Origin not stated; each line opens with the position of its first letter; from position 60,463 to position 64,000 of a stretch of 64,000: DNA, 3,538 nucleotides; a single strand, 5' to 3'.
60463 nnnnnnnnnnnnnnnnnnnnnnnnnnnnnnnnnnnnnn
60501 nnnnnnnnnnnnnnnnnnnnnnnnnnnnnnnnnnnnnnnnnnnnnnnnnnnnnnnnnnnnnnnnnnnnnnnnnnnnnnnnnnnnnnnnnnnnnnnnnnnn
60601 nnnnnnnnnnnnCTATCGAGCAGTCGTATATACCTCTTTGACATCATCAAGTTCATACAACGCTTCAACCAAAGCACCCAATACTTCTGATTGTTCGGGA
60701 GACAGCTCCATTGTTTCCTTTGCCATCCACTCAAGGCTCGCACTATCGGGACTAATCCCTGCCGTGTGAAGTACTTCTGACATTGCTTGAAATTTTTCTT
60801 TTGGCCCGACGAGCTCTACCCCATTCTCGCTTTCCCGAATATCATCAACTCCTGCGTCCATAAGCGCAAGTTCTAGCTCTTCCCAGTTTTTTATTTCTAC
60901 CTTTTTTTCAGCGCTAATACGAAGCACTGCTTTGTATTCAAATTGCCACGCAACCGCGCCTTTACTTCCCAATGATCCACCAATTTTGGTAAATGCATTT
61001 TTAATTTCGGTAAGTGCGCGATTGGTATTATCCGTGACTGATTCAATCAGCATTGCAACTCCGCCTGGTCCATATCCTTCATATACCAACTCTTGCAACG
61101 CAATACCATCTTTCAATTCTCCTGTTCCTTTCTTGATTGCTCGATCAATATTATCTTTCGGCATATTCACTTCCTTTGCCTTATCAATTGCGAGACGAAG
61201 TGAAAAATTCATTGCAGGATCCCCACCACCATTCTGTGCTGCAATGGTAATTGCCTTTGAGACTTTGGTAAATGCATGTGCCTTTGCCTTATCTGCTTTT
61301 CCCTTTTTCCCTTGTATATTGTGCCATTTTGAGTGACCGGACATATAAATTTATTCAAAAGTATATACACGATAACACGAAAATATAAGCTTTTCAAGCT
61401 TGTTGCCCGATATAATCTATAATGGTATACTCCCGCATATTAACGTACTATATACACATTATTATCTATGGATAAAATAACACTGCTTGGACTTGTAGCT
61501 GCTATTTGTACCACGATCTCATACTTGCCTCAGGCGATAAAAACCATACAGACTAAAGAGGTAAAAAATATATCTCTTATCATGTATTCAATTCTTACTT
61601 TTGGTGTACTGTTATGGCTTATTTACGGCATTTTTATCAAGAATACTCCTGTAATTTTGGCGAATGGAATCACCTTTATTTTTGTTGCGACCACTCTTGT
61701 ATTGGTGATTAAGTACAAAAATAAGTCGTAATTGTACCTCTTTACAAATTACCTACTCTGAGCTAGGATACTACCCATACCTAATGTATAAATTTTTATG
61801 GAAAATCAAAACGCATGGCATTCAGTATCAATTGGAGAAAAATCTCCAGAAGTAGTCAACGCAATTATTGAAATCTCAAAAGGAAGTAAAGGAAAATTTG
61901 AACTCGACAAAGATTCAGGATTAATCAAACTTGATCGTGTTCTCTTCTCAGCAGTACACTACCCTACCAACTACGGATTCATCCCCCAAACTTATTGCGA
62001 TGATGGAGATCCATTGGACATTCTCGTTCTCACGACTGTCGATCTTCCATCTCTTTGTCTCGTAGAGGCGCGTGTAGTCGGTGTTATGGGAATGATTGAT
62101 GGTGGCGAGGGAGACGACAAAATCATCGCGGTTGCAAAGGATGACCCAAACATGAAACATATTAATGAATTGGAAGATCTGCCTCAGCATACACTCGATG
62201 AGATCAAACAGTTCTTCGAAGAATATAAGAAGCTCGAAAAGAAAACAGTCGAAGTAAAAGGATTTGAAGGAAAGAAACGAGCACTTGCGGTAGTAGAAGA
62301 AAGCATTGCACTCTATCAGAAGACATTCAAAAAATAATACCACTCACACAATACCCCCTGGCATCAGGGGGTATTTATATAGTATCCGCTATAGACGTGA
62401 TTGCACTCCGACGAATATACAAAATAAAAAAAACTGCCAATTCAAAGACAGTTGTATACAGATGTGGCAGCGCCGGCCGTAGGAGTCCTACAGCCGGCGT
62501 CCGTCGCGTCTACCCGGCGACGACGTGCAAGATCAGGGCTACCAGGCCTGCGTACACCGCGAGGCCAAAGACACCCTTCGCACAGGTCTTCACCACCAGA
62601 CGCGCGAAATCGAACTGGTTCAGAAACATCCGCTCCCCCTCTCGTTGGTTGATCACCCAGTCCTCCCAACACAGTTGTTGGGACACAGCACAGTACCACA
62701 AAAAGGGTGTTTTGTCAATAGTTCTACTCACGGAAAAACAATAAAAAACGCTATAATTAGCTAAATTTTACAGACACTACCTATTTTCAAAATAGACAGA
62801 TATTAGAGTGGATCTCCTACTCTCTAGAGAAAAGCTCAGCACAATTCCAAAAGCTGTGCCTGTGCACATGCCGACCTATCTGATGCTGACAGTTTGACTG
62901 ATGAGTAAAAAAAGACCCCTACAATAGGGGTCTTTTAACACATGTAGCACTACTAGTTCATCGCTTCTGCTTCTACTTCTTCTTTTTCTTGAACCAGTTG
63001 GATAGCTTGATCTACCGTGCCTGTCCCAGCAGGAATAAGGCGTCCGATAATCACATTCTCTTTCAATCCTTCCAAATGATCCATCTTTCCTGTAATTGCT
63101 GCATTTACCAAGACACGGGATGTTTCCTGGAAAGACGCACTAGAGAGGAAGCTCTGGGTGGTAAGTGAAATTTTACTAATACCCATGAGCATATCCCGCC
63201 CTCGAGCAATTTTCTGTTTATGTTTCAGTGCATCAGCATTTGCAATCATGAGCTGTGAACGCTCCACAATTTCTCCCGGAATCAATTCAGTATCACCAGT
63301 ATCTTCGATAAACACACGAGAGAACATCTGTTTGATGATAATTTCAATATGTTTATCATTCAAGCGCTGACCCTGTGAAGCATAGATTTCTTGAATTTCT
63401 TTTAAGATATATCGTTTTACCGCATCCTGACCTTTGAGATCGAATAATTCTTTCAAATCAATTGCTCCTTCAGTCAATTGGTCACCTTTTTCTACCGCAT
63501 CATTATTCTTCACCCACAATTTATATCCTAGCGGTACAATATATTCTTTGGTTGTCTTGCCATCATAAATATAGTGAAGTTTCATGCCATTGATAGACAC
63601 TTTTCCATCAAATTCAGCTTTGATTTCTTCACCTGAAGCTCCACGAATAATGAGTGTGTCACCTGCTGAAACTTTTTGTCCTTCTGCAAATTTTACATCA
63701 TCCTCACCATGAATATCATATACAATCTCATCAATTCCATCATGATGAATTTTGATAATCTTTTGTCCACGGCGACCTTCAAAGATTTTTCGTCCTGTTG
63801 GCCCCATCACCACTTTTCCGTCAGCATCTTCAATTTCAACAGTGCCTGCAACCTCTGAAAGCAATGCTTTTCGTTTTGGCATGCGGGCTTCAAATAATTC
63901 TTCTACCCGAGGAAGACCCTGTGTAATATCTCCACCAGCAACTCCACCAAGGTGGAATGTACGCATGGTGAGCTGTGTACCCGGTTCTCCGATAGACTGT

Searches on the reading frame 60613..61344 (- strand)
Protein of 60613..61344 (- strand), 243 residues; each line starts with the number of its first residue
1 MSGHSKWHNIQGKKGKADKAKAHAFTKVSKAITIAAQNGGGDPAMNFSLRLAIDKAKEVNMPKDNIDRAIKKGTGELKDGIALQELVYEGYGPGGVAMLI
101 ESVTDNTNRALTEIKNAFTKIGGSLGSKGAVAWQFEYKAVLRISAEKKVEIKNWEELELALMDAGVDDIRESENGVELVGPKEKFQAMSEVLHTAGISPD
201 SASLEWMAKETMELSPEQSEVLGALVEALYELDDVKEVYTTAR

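Call 85: search_protein_families(library=pfam, proteins=[window:60613-61344:-], max_evalue=0.001)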
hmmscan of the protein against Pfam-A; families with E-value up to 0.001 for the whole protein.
window:60613-61344:- (243 aa): 2 families
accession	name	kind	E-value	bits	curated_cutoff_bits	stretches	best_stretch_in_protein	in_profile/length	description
PF01709.26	Transcrip_reg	-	3.1e-44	151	27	1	84-241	2-159/160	TACO1/YebC second and third domain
PF20772.2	TACO1_YebC_N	-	8.5e-31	106.7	36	1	5-76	1-73/73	TACO1/YebC protein N-terminal domain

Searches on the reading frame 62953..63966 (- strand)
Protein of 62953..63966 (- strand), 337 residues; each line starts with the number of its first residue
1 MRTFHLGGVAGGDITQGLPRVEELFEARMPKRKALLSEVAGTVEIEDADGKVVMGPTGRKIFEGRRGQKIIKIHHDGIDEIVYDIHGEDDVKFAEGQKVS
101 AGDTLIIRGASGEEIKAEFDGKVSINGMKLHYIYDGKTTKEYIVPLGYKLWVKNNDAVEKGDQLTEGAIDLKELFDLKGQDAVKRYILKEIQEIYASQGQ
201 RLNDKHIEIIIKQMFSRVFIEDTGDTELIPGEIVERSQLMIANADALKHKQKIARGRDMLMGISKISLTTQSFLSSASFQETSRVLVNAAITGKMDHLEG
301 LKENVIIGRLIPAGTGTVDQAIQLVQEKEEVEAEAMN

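Call 85: search_protein_families(library=pfam, proteins=[window:62953-63966:-], max_evalue=0.001)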
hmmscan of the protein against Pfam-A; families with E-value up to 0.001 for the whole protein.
window:62953-63966:- (337 aa): 2 families
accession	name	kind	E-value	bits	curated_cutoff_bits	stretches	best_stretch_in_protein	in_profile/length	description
PF04998.22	RNA_pol_Rpb1_5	-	1.5e-20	74.2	28.5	1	1-240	91-258/267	RNA polymerase Rpb1, domain 5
PF21668.3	RPOC_hybrid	-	5.7e-05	23.3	27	0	135-168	37-70/102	DNA-directed RNA polymerase subunit beta', hybrid domain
